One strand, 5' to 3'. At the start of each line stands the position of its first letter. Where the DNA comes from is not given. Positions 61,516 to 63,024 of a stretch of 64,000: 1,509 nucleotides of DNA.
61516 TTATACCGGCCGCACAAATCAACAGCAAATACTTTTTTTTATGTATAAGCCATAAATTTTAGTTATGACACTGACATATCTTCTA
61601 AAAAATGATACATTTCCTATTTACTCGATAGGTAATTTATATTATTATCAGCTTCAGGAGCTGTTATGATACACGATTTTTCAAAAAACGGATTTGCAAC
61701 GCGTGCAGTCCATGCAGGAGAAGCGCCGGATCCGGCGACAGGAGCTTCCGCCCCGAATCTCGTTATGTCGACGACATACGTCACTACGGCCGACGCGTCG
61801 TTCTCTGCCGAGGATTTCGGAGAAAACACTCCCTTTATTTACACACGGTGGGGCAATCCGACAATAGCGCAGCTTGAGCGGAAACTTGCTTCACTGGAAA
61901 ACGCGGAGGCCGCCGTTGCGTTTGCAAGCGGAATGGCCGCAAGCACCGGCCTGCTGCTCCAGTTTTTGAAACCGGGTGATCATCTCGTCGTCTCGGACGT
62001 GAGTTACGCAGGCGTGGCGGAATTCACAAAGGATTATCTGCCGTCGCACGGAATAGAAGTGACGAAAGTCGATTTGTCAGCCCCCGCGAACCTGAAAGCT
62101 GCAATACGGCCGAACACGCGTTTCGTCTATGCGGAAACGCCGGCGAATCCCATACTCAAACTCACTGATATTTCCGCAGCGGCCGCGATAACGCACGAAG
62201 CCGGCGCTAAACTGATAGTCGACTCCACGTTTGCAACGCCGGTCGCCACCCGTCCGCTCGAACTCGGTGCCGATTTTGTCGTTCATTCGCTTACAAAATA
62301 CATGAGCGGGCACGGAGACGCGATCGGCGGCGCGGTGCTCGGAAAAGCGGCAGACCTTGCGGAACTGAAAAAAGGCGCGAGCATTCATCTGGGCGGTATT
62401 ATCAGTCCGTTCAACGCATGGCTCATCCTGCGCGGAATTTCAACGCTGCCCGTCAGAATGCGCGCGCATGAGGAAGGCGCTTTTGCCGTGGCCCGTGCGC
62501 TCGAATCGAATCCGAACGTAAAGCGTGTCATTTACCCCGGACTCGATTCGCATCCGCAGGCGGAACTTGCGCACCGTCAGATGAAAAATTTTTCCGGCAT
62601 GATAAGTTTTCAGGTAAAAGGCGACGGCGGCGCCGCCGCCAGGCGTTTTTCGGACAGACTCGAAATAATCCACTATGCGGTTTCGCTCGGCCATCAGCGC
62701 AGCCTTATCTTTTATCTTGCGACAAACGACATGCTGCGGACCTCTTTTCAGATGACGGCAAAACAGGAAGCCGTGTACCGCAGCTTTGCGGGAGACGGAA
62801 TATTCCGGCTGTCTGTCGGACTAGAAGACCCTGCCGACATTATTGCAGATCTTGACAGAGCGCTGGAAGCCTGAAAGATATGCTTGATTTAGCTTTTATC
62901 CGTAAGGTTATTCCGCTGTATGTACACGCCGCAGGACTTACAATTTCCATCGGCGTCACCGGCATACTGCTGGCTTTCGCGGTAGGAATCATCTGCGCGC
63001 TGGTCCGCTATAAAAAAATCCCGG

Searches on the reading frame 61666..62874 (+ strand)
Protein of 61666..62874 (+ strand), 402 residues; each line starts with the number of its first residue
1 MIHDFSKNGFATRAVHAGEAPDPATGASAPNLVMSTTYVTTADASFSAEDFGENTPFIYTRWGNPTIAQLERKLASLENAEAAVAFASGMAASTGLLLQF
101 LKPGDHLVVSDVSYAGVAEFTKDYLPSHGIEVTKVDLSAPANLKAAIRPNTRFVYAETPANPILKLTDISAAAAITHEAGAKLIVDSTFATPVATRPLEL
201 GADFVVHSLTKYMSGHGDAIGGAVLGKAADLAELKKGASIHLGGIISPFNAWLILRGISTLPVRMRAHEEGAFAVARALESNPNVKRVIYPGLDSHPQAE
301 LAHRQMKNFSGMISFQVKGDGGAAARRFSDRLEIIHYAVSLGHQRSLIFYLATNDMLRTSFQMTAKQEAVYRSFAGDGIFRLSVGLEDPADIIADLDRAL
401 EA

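Call 3: search_protein_families(library=pfam, proteins=[window:61666-62874:+], max_evalue=0.01)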
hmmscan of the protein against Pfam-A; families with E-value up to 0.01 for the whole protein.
window:61666-62874:+ (402 aa): 6 families
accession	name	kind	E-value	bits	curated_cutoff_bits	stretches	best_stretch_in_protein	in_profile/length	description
PF01053.26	Cys_Met_Meta_PP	-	1.9e-121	405.7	27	1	12-401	2-381/381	Cys/Met metabolism PLP-dependent enzyme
PF00266.25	Aminotran_5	-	4.5e-11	42.8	21.5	1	68-217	46-207/371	Aminotransferase class-V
PF00155.27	Aminotran_1_2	-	3.1e-08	33.7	19.7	1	66-229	42-236/361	Aminotransferase class I and II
PF01041.23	DegT_DnrJ_EryC1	-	1.2e-05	25.1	19.8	1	65-191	24-150/360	DegT/DnrJ/EryC1/StrS aminotransferase family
PF06838.17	Met_gamma_lyase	-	2.1e-05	23.7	24.2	1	46-229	39-241/405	Methionine gamma-lyase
PF01212.27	Beta_elim_lyase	-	4e-05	23.5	27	1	63-188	30-170/288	Beta-eliminating lyase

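Call 4: search_protein_families(library=ncbifam, proteins=[window:61666-62874:+], max_evalue=0.01)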
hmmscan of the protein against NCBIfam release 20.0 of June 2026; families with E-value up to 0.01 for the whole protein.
window:61666-62874:+ (402 aa): 55 families (the best 25 are shown)
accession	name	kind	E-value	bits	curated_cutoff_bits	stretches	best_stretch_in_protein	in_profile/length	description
NF005695.0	PRK07503.1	equivalog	1.7e-117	392.5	666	1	6-401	6-395/403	methionine gamma-lyase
TIGR01328.1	met_gam_lyase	equivalog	3e-116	388.5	549.7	1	8-402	2-390/391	methionine gamma-lyase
NF005871.0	PRK07811.1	equivalog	1.4e-110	369.5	513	1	4-401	7-387/389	cystathionine gamma-synthase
NF006003.0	PRK08133.1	equivalog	1.5e-103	346.6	522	1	7-401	9-395/396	O-succinylhomoserine sulfhydrylase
NF004876.0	PRK06234.1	subfamily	1.8e-103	346.7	666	1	3-401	2-396/400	methionine gamma-lyase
TIGR01325.1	O_suc_HS_sulf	equivalog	1.9e-99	332.8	510.05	1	12-400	2-380/380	O-succinylhomoserine sulfhydrylase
NF006097.0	PRK08249.1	equivalog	1.7e-96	323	600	1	4-401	5-394/402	cystathionine gamma-synthase family protein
NF005696.0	PRK07504.1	equivalog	7e-95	318.1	675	1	11-401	12-394/397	O-succinylhomoserine sulfhydrylase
NF005263.0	PRK06767.1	equivalog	2.1e-91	306.9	617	1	7-401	3-384/392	methionine gamma-lyase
NF005810.0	PRK07671.1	equivalog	6e-91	305.3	594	1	12-401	5-377/377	bifunctional cystathionine gamma-lyase/homocysteine desulfhydrase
NF006004.0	PRK08134.1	equivalog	2.7e-90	303.1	636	2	5-225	4-224/433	O-acetylhomoserine aminocarboxypropyltransferase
TIGR01326.1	OAH_OAS_sulfhy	subfamily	4.3e-89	299.1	495.1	2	10-226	2-218/418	O-acetylhomoserine aminocarboxypropyltransferase/cysteine synthase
NF005758.0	PRK07582.1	equivalog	2.1e-88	296.6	440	1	7-401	6-369/372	cystathionine gamma-lyase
NF004821.0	PRK06176.1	equivalog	2.3e-86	290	642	1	11-401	4-377/380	cystathionine gamma-synthase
NF041088.1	ala_glut_racmase_Arch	equivalog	1.5e-85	287.5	629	1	45-401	37-379/381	bifunctional L-alanine/L-glutamate racemase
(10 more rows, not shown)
